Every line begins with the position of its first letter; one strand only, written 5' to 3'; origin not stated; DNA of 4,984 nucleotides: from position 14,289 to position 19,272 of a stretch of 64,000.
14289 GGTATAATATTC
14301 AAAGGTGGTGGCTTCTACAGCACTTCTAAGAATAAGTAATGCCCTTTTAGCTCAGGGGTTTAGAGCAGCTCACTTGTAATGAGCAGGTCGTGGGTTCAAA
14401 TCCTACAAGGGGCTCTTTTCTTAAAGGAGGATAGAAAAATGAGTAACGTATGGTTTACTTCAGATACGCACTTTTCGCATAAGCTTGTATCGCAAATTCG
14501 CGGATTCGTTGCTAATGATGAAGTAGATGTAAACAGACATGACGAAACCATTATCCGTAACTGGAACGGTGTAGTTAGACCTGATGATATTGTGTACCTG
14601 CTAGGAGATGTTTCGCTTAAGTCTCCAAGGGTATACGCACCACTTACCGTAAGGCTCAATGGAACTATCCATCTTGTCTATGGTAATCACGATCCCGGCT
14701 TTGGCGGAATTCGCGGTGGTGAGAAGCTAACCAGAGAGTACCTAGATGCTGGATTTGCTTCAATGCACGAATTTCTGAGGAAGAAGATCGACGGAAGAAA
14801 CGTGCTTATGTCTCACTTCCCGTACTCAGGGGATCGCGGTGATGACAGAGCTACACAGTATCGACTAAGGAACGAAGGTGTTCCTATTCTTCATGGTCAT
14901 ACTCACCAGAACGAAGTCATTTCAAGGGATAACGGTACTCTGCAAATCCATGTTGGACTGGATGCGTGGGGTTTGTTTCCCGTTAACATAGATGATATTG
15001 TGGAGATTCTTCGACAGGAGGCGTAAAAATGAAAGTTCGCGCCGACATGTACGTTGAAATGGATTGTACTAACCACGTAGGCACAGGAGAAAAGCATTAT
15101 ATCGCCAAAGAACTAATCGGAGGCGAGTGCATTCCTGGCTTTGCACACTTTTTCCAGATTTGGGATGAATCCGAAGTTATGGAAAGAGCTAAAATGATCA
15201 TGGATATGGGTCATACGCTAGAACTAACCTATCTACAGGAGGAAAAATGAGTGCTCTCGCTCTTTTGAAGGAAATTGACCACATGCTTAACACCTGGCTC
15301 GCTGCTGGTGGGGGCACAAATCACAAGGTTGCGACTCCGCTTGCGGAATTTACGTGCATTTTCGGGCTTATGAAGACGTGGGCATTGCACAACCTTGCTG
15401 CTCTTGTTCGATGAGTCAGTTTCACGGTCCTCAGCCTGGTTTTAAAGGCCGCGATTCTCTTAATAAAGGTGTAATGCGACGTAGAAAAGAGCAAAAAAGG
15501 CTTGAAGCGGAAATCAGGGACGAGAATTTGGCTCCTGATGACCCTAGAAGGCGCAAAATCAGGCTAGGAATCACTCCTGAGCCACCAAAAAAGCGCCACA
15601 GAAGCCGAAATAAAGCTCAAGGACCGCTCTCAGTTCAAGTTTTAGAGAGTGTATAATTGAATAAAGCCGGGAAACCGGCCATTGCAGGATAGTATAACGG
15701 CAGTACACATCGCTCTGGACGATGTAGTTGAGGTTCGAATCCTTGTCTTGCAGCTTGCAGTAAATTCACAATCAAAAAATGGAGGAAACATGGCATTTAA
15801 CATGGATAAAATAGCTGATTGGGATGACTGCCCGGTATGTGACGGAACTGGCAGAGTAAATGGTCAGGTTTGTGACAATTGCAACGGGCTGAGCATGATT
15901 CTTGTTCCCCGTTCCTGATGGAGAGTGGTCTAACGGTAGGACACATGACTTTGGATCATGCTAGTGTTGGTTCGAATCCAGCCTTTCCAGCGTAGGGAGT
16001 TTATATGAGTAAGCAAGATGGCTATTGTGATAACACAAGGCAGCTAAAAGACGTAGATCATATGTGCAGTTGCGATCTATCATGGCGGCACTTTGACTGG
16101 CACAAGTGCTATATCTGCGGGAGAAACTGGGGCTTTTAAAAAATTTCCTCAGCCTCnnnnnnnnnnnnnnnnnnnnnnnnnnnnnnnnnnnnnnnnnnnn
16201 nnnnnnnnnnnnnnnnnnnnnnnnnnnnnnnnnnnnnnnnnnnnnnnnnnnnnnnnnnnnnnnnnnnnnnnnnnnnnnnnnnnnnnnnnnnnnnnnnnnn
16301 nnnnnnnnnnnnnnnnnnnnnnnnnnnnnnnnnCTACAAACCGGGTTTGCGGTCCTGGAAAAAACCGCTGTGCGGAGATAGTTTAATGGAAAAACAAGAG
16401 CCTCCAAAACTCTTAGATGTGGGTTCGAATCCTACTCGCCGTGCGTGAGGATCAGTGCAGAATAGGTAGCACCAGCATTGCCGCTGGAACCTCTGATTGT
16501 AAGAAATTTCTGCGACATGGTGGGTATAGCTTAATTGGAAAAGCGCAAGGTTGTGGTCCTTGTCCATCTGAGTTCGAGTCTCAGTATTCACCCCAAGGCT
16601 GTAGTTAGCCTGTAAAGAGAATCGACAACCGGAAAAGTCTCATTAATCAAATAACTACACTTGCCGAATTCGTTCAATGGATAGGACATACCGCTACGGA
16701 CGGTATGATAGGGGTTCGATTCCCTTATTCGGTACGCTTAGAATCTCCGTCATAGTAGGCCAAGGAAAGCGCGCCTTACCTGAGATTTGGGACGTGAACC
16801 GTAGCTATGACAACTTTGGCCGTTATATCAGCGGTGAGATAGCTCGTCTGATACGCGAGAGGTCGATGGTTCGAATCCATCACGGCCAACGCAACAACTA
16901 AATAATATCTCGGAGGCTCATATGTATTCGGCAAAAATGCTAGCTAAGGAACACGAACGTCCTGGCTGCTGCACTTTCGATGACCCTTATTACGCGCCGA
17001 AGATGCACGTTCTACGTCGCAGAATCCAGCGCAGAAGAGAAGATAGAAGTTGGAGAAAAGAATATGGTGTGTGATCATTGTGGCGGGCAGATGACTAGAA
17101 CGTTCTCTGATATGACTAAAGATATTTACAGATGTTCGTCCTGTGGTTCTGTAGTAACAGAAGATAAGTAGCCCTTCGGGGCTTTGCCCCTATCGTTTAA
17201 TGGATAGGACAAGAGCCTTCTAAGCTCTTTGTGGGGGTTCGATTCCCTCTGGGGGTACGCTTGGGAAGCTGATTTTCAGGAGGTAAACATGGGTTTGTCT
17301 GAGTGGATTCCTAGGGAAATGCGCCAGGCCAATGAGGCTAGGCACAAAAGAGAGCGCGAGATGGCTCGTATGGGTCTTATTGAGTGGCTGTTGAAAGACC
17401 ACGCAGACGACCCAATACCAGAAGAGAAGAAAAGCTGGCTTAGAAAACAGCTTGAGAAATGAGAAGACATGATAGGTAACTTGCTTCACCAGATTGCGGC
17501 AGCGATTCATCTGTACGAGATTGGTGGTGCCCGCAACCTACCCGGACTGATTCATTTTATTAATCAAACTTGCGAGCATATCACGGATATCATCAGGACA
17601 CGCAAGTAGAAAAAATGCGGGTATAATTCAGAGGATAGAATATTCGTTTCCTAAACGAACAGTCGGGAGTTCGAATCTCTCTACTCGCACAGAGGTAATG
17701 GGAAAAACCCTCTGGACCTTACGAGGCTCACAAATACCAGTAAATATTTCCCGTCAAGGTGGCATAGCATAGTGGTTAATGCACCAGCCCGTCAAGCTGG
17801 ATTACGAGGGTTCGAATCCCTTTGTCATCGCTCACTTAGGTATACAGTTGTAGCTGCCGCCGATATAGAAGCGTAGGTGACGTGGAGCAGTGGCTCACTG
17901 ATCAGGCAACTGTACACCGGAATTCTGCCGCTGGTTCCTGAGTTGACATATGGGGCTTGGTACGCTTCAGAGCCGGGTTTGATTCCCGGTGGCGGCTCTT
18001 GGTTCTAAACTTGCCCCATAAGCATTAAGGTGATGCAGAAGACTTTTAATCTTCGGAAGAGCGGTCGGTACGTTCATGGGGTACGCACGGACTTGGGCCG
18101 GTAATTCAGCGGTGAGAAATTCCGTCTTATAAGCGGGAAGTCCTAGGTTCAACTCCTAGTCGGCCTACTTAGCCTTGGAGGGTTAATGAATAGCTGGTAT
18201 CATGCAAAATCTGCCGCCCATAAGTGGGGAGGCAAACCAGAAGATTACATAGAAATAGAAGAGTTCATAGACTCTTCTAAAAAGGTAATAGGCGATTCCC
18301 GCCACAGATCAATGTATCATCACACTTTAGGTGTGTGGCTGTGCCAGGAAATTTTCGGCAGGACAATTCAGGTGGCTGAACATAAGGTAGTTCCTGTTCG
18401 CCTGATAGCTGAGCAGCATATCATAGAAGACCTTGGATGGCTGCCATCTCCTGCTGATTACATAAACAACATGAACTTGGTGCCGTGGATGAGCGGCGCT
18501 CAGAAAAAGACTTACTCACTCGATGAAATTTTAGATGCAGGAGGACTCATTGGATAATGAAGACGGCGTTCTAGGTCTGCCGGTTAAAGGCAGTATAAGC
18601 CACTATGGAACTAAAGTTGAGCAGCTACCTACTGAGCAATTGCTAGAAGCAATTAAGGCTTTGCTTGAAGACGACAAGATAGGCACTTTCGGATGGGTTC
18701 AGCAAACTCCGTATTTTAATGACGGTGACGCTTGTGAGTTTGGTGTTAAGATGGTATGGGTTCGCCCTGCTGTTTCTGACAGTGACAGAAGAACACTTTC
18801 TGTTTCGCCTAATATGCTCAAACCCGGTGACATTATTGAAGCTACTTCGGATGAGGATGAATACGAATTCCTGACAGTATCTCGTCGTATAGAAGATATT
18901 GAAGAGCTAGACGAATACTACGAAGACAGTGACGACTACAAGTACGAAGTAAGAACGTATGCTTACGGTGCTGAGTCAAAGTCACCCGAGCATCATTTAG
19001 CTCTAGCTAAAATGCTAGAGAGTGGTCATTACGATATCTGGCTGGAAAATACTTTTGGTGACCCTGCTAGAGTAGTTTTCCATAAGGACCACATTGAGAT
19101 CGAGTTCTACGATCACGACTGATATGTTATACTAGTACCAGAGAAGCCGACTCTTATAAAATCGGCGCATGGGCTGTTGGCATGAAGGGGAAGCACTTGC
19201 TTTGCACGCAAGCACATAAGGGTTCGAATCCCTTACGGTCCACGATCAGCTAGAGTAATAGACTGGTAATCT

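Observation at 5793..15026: RNA-repair-like enzyme set next to the tRNA/Y-RNA island: minimal RNA ligase plus two calcineurin-type phosphoesterases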

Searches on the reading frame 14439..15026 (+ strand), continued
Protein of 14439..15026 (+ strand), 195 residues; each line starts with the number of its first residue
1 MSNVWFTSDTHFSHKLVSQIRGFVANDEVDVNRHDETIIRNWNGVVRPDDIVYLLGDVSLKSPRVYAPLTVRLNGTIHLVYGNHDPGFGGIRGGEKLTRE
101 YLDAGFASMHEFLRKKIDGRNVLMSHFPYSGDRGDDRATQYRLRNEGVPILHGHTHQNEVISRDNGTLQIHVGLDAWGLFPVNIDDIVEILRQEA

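Call 52: get_annotated_region(hit=H52, flank=6000)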
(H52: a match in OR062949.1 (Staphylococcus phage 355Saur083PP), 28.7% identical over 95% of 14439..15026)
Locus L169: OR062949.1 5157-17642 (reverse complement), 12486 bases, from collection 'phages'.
description: Staphylococcus phage 355Saur083PP, complete genome.
organism: Staphylococcus phage 355Saur083PP (NCBI taxid 3070627)
taxonomy: Viruses; Duplodnaviria; Heunggongvirae; Uroviricota; Caudoviricetes; Herelleviridae; Twortvirinae; Kayvirus
host: Staphylococcus aureus; source: -; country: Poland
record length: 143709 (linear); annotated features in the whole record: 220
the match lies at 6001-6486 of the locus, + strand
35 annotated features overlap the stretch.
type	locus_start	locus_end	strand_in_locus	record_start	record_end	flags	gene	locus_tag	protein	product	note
CDS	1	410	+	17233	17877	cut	-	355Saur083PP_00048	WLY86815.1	hypothetical protein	-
CDS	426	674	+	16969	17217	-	-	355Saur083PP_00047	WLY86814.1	hypothetical protein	-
CDS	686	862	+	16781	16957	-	-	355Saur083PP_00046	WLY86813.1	hypothetical protein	-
CDS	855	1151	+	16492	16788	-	-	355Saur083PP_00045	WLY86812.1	hypothetical protein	-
CDS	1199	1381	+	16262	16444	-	-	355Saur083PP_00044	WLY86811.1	hypothetical protein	-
CDS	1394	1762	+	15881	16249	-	-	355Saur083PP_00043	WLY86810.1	hypothetical protein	-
CDS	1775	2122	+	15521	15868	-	-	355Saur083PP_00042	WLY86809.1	hypothetical protein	-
CDS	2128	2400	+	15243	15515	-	-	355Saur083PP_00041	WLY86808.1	hypothetical protein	-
CDS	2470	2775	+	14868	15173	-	-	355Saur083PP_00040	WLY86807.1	hypothetical protein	-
CDS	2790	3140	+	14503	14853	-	-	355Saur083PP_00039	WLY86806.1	hypothetical protein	-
CDS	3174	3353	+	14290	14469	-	-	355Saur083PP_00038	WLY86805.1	hypothetical protein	-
CDS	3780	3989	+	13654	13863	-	-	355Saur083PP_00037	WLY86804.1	hypothetical protein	-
CDS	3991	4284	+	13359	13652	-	-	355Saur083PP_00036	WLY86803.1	hypothetical protein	-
CDS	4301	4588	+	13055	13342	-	-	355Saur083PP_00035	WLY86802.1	hypothetical protein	-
CDS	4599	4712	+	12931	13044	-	-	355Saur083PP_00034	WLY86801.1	bZIP transcription factor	-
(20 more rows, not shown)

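Call 99: search_protein_families(library=padloc, proteins=[window:14439-15026:+], max_evalue=0.01)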
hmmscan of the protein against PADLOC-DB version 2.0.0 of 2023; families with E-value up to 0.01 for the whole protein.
window:14439-15026:+ (195 aa): 0 families

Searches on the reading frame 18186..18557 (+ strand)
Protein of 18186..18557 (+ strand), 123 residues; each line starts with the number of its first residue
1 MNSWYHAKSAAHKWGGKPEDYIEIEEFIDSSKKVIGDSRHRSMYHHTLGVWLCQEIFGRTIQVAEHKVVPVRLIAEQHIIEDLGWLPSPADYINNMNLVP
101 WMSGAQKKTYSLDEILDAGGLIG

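Call 9: search_protein_families(library=pfam, proteins=[window:18186-18557:+], max_evalue=0.01)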
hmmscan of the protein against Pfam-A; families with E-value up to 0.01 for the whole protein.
window:18186-18557:+ (123 aa): 1 family
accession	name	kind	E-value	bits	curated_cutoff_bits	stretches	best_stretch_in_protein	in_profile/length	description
PF21866.1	DUF6915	-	5.2e-43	145.8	27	1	1-102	1-102/102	Domain of unknown function (DUF6915)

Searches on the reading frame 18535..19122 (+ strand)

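Call 9: search_protein_families(library=pfam, proteins=[window:18535-19122:+], max_evalue=0.01)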
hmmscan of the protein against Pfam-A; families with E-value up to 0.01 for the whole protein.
window:18535-19122:+ (195 aa): 0 families

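Call 24: search_protein_families(library=ncbifam, proteins=[window:18535-19122:+], max_evalue=0.01)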
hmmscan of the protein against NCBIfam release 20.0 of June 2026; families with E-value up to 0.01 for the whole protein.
window:18535-19122:+ (195 aa): 0 families

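Call 67: search_protein_families(library=phrogs, proteins=[window:18535-19122:+], max_evalue=0.001)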
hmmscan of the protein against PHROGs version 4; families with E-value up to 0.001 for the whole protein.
window:18535-19122:+ (195 aa): 1 family
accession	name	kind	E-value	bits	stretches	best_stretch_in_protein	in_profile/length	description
phrog_9564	-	unknown function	2.4e-27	97.2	1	11-195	4-175/175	-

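Call 108: search_protein_families(library=pfam, proteins=[window:18535-19122:+], max_evalue=10)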
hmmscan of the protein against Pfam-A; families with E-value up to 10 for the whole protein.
window:18535-19122:+ (195 aa): 1 family
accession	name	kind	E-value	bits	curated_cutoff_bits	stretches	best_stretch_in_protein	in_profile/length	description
PF21355.3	TRAF-mep_MATH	-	0.033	15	27.4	1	128-171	9-52/125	TRAF/meprin, MATH domain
